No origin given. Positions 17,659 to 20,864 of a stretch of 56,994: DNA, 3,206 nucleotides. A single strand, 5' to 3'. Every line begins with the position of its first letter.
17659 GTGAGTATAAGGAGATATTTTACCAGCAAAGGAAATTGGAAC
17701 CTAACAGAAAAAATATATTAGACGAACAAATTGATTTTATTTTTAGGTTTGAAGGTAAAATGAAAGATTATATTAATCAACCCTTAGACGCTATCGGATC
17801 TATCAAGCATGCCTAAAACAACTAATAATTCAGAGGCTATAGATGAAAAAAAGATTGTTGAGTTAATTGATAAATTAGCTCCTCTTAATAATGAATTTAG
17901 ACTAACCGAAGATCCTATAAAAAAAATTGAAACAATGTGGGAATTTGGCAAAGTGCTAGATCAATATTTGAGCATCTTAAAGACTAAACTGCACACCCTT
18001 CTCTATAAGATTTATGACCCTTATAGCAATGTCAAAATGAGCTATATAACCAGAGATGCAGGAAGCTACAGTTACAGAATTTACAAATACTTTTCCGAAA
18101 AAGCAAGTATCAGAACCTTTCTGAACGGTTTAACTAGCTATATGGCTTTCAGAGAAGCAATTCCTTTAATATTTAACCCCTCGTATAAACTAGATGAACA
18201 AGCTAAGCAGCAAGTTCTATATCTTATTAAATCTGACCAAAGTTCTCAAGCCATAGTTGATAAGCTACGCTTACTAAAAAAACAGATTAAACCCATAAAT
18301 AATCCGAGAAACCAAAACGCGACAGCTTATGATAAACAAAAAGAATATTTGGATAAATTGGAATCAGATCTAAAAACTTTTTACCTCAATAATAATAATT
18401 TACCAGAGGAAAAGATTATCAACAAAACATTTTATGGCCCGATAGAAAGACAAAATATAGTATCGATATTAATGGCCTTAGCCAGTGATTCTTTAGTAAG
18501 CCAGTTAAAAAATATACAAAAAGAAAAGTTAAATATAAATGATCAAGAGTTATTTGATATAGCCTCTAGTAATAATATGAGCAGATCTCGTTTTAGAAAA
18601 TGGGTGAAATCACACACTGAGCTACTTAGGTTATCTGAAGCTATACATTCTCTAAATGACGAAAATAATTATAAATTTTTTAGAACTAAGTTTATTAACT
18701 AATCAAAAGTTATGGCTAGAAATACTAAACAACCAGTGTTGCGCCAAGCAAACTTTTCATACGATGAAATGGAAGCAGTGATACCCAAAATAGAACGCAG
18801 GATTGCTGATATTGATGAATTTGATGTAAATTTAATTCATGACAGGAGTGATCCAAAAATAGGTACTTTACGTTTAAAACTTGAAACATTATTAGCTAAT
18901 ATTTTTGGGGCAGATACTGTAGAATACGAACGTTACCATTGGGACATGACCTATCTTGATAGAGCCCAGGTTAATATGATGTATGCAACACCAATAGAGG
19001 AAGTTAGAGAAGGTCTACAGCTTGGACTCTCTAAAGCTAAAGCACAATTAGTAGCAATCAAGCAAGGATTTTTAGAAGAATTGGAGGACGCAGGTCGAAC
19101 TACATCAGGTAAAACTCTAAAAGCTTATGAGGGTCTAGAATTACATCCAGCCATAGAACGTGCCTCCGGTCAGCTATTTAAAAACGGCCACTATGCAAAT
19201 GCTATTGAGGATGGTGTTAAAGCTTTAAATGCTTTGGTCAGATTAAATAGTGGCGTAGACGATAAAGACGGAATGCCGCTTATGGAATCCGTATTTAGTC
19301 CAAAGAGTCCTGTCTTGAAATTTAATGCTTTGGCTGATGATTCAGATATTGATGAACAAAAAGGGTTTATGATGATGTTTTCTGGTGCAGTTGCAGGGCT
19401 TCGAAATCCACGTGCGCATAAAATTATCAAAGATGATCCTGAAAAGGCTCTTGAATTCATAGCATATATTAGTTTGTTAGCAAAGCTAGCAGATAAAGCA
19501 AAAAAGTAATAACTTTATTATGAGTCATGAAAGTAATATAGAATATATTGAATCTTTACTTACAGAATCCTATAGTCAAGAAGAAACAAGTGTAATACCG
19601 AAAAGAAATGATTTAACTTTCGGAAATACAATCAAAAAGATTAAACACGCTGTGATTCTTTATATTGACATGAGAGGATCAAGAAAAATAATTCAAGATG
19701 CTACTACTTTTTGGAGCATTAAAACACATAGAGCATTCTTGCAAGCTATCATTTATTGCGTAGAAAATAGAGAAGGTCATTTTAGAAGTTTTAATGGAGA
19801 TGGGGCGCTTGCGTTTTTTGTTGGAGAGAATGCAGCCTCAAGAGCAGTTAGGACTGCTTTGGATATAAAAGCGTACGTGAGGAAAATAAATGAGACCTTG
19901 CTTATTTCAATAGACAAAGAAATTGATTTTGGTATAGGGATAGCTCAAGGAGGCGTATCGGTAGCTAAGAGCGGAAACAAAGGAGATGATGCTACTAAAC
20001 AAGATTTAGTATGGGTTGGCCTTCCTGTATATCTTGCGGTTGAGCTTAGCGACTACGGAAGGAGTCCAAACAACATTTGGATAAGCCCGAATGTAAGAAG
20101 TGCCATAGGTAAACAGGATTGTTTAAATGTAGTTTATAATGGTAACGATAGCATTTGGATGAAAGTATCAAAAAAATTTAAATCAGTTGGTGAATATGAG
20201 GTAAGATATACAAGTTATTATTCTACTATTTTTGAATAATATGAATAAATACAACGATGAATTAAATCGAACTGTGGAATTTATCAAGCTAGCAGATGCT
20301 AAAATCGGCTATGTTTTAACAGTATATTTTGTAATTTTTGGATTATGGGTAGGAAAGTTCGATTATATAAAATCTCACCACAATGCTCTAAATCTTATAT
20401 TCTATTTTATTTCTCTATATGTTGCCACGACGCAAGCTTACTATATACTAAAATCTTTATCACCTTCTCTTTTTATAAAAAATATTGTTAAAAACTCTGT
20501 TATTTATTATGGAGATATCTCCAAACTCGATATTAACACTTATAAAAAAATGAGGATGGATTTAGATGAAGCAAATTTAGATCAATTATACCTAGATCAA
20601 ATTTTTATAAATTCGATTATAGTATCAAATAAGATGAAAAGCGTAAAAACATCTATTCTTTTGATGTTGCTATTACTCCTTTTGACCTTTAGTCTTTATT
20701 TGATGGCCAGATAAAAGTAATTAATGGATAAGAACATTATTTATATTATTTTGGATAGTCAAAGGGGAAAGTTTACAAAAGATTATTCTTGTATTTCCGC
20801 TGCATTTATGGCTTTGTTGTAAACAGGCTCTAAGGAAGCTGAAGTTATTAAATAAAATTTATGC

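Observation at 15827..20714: Six-gene operon joining a GHKL/MORC-like ATPase module to a Pycsar-type cyclase/effector pair: best candidate for an undescribed defence system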

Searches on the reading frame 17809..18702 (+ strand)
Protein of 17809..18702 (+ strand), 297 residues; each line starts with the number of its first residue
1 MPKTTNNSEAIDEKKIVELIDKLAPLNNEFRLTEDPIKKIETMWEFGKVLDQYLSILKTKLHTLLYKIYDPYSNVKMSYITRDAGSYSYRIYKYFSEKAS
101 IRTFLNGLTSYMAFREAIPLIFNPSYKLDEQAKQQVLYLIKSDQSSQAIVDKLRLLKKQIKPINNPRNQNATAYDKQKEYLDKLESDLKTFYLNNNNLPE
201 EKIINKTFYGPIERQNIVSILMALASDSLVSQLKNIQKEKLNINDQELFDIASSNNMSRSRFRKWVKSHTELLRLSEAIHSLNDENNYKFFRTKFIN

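Call 3: search_protein_families(library=pfam, proteins=[window:17809-18702:+], max_evalue=0.01)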
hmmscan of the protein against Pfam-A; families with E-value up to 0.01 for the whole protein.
window:17809-18702:+ (297 aa): 0 families

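Call 4: search_protein_families(library=padloc, proteins=[window:17809-18702:+], max_evalue=0.01)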
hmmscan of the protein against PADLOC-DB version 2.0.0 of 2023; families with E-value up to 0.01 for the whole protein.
window:17809-18702:+ (297 aa): 0 families

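Call 7: search_protein_families(library=ncbifam, proteins=[window:17809-18702:+], max_evalue=0.01)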
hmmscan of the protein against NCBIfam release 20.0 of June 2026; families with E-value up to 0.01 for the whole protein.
window:17809-18702:+ (297 aa): 0 families

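Call 16: find_homologous_proteins(query=window:17809-18702:+)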
Query window:17809-18702:+ (297 aa): 37 proteins with E <= 0.001 among 1837 candidates.
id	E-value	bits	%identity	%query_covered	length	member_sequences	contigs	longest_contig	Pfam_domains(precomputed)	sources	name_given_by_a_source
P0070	1.4e-186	636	100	100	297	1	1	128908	-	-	-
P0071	4.1e-89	317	51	95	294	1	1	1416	-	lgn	-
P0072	1.7e-86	308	52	98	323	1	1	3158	-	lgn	-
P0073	3.4e-84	301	52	95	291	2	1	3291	-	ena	-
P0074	5.2e-82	293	52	95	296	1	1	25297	-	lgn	-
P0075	2.7e-80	288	49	94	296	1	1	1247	-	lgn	-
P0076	6.6e-80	287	51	96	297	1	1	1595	-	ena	-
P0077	2.4e-78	281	49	95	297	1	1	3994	-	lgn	-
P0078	8.7e-78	280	49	96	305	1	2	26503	-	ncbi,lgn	-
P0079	8.9e-78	280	47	94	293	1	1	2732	-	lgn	-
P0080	1.4e-77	279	50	95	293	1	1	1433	-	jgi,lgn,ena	-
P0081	2.0e-77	278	47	95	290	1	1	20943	-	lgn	-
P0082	1.8e-76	275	49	98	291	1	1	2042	-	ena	-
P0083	3.9e-76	274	49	95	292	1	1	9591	-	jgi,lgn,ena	-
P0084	4.0e-76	274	49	95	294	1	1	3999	-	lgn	-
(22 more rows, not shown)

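Call 20: search_solved_structures(query=A2, max_evalue=10)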
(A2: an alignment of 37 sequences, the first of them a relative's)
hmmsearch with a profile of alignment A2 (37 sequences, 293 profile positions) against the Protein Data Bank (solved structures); distinct sequences matched with E-value up to 10: 1.
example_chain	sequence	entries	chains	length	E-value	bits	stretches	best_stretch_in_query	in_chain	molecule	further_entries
5jsn_B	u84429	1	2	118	0.13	14.8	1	169-253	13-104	Bcl2 inhibitor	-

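Call 32: predict_structure(alignment_id=A2)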
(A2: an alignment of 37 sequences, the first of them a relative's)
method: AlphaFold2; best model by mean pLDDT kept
length: 297 residues; sequences in the alignment: 37
mean_pLDDT: 91.7   pTM: 0.63
mean pLDDT of the five models: 91.7, 91.6, 90.1, 90.0, 89.7
residues with pLDDT >= 90: 243; 70-90: 36; 50-70: 12; < 50: 6
segments of 3 or more residues with pLDDT < 50: 1-6
pLDDT, mean of each block of 10 residues (from residue 1): 53 89 96 97 98 96 88 74 93 97 96 95 93 96 95 92 67 93 97 95 94 97 97 96 97 95 96 97 94 86
secondary structure, 60 per line:
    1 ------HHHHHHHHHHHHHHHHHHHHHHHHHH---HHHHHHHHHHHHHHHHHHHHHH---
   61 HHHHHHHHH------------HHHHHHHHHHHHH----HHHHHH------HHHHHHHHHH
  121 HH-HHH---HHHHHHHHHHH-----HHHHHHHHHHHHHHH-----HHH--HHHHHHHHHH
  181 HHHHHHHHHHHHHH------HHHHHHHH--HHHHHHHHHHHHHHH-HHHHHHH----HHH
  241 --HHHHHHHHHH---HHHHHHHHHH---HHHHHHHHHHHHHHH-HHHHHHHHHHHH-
elements in order: H7-32 H36-57 H61-69 H82-94 H99-104 H111-122 H130-140 H146-160 H171-194 H201-208 H211-225 H227-233 H243-252 H256-265 H269-283 H285-296

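Call 36: search_protein_families(library=padloc, proteins=[window:17809-18702:+], max_evalue=10)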
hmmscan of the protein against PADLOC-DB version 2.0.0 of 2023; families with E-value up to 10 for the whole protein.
window:17809-18702:+ (297 aa): 0 families

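Call 37: fold_search(model_id=the predicted structure, library=pdb)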
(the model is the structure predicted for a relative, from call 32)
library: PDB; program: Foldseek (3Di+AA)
matches with E <= 10: 74; with E <= 0.001: 0
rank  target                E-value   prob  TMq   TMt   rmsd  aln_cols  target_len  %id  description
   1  7jg8_d                5.5e-01  0.08  0.11  0.08  29.1       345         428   10  Cryo-EM structure of bedaquiline-saturated Mycobacterium smegmatis ATP synthase rotational state 1 (backbone model) (released 2020-08-19)
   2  7njk_d                1.0e+00  0.06  0.11  0.09  26.1       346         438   10  Mycobacterium smegmatis ATP synthase state 1a (released 2021-10-27)
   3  7nkl_d                1.5e+00  0.08  0.13  0.12  25.0       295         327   10  Mycobacterium smegmatis ATP synthase b-delta state 2 (released 2021-11-03)
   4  6kd7                  2.5e+00  0.06  0.15  0.14  22.0       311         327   13  Crystal structure of geranylgeranyl pyrophosphate synthase (released 2019-09-11)
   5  8g0c_d                2.5e+00  0.04  0.12  0.09  27.2       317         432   12  Cryo-EM structure of TBAJ-876-bound Mycobacterium smegmatis ATP synthase rotational state 1 (backbone model) (released 2023-02-15)
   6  7njl_d                2.7e+00  0.04  0.13  0.10  25.1       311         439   11  Mycobacterium smegmatis ATP synthase state 1b (released 2021-10-27)
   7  2zy1                  3.4e+00  0.03  0.11  0.12  22.8       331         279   11  Crystal structure of the C(30) carotenoid dehydrosqualene synthase from Staphylococcus aureus complexed with bisphosphon (released 2009-09-01)
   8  8evm_C                3.7e+00  0.08  0.16  0.20  18.9       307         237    9  De novo design of chlorophyll special pair containing protein assemblies (released 2024-05-15)
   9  6a7h_D                3.7e+00  0.04  0.15  0.10  21.7       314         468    9  Bacterial protein toxins (released 2018-10-10)
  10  9v4i_B                4.0e+00  0.05  0.15  0.15  23.8       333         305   11  Prenyltransferase Ord1 D219A (released 2025-10-01)
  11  6a7h_B                4.2e+00  0.04  0.15  0.10  22.0       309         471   10  Bacterial protein toxins (released 2018-10-10)
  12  8q7n_L                4.4e+00  0.03  0.12  0.10  22.6       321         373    9  cryo-EM structure of the human spliceosomal B complex protomer (tri-snRNP core region) (released 2024-01-24)
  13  8snb_8K               4.5e+00  0.02  0.11  0.10  35.6       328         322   13  atomic model of sea urchin sperm doublet microtubule (48-nm periodicity) (released 2023-06-28)
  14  9nsr                  4.5e+00  0.02  0.11  0.10  24.0       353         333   12  Crystal structure of bifunctional farnesyl/geranylgeranyl pyrophosphate synthase (FPPS/GGPPS) from Plasmodium falciparum (released 2025-03-26)
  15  6ah0_L                4.7e+00  0.04  0.13  0.16  18.4       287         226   10  The Cryo-EM Structure of the Precusor of Human Pre-catalytic Spliceosome (pre-B complex) (released 2018-11-14)
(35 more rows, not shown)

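Call 50: search_protein_families(library=pfam, proteins=[window:17809-18702:+], max_evalue=1)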
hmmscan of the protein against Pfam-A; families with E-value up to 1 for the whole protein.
window:17809-18702:+ (297 aa): 3 families
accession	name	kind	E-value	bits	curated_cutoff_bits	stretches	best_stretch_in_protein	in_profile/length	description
PF15933.10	RnlB_antitoxin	-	0.061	14.1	27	1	220-266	3-51/94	Antitoxin to bacterial toxin RNase LS or RnlA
PF15372.11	DUF4600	-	0.14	12.8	27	1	202-246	34-72/128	Domain of unknown function (DUF4600)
PF02465.23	FliD_N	-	0.31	12.2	24.8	1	147-198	6-54/97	Flagellar hook-associated protein 2 N-terminus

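Call 65: search_protein_families(library=phrogs, proteins=[window:17809-18702:+], max_evalue=0.01)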
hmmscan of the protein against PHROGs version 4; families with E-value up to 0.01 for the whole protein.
window:17809-18702:+ (297 aa): 0 families

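Call 73: search_protein_representatives(alignment_id=A2)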
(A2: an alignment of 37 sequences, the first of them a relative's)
Query: 37 sequences, 293 profile positions. Proteins with E-value up to 0.001 (for the whole library): 97; up to 1e-10: 77; up to 1e-30: 39. The best 97 are listed.
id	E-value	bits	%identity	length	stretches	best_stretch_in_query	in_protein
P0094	1.6e-114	398.6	-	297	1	4-292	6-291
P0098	1.4e-113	395.5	-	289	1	4-291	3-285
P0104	1.9e-110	385.3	-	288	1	3-292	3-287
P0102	2.0e-109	381.9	-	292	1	5-292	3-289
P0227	6.8e-103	360.5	-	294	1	4-291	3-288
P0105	2.0e-98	345.8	-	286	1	6-290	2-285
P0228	1.1e-87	310.6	-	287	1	3-291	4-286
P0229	1.6e-83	296.8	-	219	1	3-215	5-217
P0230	1.3e-72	261.1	-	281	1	8-282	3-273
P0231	9.1e-72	258.3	-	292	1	12-291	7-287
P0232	2.9e-47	177.8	-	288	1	6-284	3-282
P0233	3.8e-45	170.9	-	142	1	69-208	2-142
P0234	4.9e-45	170.5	-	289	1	8-289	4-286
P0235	3.2e-43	164.6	-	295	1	8-292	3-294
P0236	6.4e-43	163.6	-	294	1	9-289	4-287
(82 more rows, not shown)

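Call 97: fold_search(model_id=the predicted structure, library=viral)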
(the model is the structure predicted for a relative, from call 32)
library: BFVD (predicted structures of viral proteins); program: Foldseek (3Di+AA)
matches with E <= 10: 88; with E <= 0.001: 0
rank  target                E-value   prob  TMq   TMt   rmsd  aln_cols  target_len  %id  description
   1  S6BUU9                4.7e-01  0.13  0.17  0.13  22.8       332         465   11  Putative tail lysin [Bacillus phage phiNIT1]
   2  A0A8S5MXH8            1.2e+00  0.09  0.16  0.11  17.0       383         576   12  Tail tape measure [Siphoviridae sp. cth2082]
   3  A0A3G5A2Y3            1.5e+00  0.06  0.12  0.13  21.1       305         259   16  Uncharacterized protein (Fragment) [Faunusvirus sp.]
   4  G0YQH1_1              1.9e+00  0.13  0.22  0.09  17.2       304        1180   11  Virion encapsidated RNAP [Erwinia phage vB_EamP-S6]
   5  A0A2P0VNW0            1.9e+00  0.04  0.12  0.12  21.0       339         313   10  Uncharacterized protein [Tetraselmis virus 1]
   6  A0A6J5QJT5            1.9e+00  0.04  0.12  0.10  21.9       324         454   12  Uncharacterized protein [uncultured Caudovirales phage]
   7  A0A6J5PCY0            2.0e+00  0.04  0.12  0.05  24.8       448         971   10  Uncharacterized protein [uncultured Caudovirales phage]
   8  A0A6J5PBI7            2.1e+00  0.04  0.12  0.09  24.7       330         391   12  Large polyvalent protein associated domain-containing protein [uncultured Caudovirales phage]
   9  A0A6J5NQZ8            2.2e+00  0.15  0.23  0.11  21.7       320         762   11  Uncharacterized protein [uncultured Caudovirales phage]
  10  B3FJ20                2.3e+00  0.05  0.15  0.10  27.0       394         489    9  Virion structural protein [Pseudomonas phage 201phi2-1]
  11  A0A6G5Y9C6            2.3e+00  0.04  0.12  0.11  61.1       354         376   15  (no name in the UniProt tables at hand)
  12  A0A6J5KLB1            2.5e+00  0.08  0.19  0.10  24.4       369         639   13  Uncharacterized protein [uncultured Caudovirales phage]
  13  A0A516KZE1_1          2.5e+00  0.05  0.15  0.08  21.3       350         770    9  (no name in the UniProt tables at hand)
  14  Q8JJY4                2.5e+00  0.02  0.10  0.06  51.0       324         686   12  Putative myosine-like protein [Spodoptera frugiperda ascovirus 1a]
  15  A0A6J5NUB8            2.6e+00  0.04  0.14  0.10  25.3       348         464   14  Uncharacterized protein [uncultured Caudovirales phage]
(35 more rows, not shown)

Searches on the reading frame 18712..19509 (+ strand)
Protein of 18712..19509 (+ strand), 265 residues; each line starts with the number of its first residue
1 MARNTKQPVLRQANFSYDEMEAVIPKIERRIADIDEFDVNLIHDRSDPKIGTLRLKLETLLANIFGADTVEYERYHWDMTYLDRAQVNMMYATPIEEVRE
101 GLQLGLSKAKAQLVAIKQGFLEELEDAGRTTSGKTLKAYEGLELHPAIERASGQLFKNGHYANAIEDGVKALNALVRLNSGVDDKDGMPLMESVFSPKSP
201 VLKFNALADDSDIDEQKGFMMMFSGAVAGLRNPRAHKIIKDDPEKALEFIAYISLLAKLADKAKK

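Call 3: search_protein_families(library=pfam, proteins=[window:18712-19509:+], max_evalue=0.01)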
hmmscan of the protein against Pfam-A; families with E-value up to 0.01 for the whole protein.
window:18712-19509:+ (265 aa): 1 family
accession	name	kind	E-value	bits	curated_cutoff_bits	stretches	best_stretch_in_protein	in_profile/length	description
PF09509.15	Hypoth_Ymh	-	3.4e-28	98.3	25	1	143-258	2-117/119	Protein of unknown function (Hypoth_ymh)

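Call 4: search_protein_families(library=padloc, proteins=[window:18712-19509:+], max_evalue=0.01)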
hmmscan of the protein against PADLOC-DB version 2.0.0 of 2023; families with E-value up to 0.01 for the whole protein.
window:18712-19509:+ (265 aa): 4 families
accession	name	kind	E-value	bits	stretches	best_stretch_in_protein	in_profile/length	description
PDLC02412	Aga_HEPN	-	1.4e-15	55.2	1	140-264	250-380/382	Class II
PDLC03987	PD-Lambda-3_B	-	1.2e-12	45.7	1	126-265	124-265/270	-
PDLC03988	PD-Lambda-3_B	-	7.7e-05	20.2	1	126-220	124-217/222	-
PDLC05005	PDC-S35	-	0.00093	17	1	26-129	6-104/264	-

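Call 7: search_protein_families(library=ncbifam, proteins=[window:18712-19509:+], max_evalue=0.01)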
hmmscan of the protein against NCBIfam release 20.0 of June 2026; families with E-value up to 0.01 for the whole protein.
window:18712-19509:+ (265 aa): 1 family
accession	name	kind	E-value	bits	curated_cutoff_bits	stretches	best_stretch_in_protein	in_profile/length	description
TIGR02391.1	hypoth_ymh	hypoth_equivalog_domain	1.7e-20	73.4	39.45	1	144-264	1-124/125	TIGR02391 family protein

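Call 56: find_related_loci(query=window:18712-19509:+, collection=metagenome_contigs, flank=6000)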
Query window:18712-19509:+ (265 aa) in metagenome_contigs; peptide patterns used: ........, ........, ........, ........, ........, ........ (x = any residue, [..] = any of these).
117 stretches matched a pattern; 74 encode a relative of the query (tblastn E <= 1e-3); 74 distinct loci.
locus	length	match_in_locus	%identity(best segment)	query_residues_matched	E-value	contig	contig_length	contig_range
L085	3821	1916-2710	73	1-265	2e-132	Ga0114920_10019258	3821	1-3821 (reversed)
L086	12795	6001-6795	72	1-265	4e-128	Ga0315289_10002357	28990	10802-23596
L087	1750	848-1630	72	5-265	4e-137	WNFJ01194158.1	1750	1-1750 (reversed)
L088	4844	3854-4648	72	1-265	1e-128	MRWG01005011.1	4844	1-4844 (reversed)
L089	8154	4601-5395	71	1-265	2e-126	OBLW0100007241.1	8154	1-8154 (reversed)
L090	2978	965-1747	72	5-265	4e-131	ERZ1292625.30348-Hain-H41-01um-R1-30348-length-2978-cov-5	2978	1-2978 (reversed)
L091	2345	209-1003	70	1-265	5e-133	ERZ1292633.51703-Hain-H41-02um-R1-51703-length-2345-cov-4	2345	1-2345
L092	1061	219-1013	71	1-265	1e-138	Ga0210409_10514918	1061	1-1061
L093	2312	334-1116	72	5-265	8e-133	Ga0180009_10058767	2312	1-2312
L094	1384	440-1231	71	1-265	7e-137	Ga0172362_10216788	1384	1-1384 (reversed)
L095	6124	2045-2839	71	1-265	1e-125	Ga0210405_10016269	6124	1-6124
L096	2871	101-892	71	1-265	9e-131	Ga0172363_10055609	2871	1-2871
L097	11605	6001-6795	71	1-265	2e-125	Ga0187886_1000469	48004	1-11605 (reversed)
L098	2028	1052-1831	71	6-265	2e-133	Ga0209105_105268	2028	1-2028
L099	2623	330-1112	71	5-265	8e-131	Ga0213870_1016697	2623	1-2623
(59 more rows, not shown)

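Call 65: search_protein_families(library=phrogs, proteins=[window:18712-19509:+], max_evalue=0.01)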
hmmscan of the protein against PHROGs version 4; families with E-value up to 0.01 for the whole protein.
window:18712-19509:+ (265 aa): 1 family
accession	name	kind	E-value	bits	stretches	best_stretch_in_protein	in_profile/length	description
phrog_6297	-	unknown function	7.8e-07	29.5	1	140-262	134-260/268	-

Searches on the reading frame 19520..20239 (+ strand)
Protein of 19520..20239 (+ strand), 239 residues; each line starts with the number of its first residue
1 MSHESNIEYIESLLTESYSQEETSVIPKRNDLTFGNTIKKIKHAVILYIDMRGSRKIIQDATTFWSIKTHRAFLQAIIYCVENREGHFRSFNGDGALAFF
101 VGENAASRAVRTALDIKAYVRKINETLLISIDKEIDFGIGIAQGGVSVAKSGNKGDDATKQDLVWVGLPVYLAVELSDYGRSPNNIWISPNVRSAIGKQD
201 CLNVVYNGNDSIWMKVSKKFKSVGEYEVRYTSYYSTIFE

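Call 3: search_protein_families(library=pfam, proteins=[window:19520-20239:+], max_evalue=0.01)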
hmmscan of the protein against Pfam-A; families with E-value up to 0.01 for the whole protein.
window:19520-20239:+ (239 aa): 0 families

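Call 4: search_protein_families(library=padloc, proteins=[window:19520-20239:+], max_evalue=0.01)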
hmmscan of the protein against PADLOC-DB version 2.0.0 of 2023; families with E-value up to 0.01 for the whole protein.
window:19520-20239:+ (239 aa): 12 families
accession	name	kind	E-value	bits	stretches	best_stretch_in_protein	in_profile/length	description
PDLC02367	PycC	-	2.5e-48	162.5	1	8-230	9-222/226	-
PDLC00766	PycC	-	1.4e-34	117.5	1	8-232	9-225/232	Pycsar cyclase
PDLC02369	PycC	-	3.3e-23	80.5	1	12-218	15-214/248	-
PDLC02368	PycC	-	1.8e-21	74.8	1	4-209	7-204/234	-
PDLC00763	PycC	-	2e-17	61.4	1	14-203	22-214/268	Pycsar cyclase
PDLC02370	PycC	-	5.6e-09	33.8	1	38-131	76-170/340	-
PDLC00765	PycC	-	4.7e-07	27.2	1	35-197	249-413/477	Pycsar cyclase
PDLC00764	PycC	-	1.2e-06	25.7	1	39-125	90-177/449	Pycsar cyclase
PDLC00767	PycC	-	7.9e-05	20.1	1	42-118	91-168/337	Pycsar cyclase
PDLC00734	PycC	-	0.00085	16.5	1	41-155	187-303/374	Pycsar cyclase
PDLC00761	PycC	-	0.0015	15.5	1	27-118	91-181/438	Pycsar cyclase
PDLC02366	PycC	-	0.0058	13.6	1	105-200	118-205/486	-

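Call 7: search_protein_families(library=ncbifam, proteins=[window:19520-20239:+], max_evalue=0.01)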
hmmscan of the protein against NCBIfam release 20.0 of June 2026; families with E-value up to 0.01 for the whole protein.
window:19520-20239:+ (239 aa): 0 families

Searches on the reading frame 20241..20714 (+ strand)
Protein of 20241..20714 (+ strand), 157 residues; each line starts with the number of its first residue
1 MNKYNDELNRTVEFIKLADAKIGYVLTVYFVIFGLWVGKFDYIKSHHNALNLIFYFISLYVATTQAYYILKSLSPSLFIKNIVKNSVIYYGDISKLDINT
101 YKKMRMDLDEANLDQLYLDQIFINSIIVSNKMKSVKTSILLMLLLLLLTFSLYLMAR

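Call 3: search_protein_families(library=pfam, proteins=[window:20241-20714:+], max_evalue=0.01)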
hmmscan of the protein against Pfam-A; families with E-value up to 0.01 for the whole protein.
window:20241-20714:+ (157 aa): 1 family
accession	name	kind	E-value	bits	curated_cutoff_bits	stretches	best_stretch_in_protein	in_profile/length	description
PF18967.5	PycTM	-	0.0002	22.2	27.2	1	52-143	10-105/107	Pycsar effector protein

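Call 4: search_protein_families(library=padloc, proteins=[window:20241-20714:+], max_evalue=0.01)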
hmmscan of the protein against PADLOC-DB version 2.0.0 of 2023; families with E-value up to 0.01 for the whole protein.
window:20241-20714:+ (157 aa): 10 families
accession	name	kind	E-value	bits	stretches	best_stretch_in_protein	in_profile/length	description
PDLC02363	PycTM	-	4.5e-22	76.5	1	4-153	9-150/154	-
PDLC02364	PycTM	-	2.5e-19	68.2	1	4-153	9-152/160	-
PDLC02365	PycTM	-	2.1e-12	45.7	1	8-152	9-158/165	-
PDLC00711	Effector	-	1.3e-11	43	1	7-144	14-149/164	2TM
PDLC00700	Effector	-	1.3e-10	39.5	1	15-150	19-161/173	2TM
PDLC00685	Effector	-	5.1e-10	37.4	1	5-145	22-158/174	2TM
PDLC00668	Effector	-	3.6e-09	34.7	1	5-151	15-173/184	2TM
PDLC00692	Effector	-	1.7e-08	32.5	1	5-155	8-153/167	2TM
PDLC00691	Effector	-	3.5e-08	31.5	1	10-156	13-168/176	2TM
PDLC00678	Effector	-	3.1e-05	22.1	1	32-149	45-167/184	2TM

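Call 7: search_protein_families(library=ncbifam, proteins=[window:20241-20714:+], max_evalue=0.01)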
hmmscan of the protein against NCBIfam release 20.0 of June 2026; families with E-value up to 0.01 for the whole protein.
window:20241-20714:+ (157 aa): 0 families
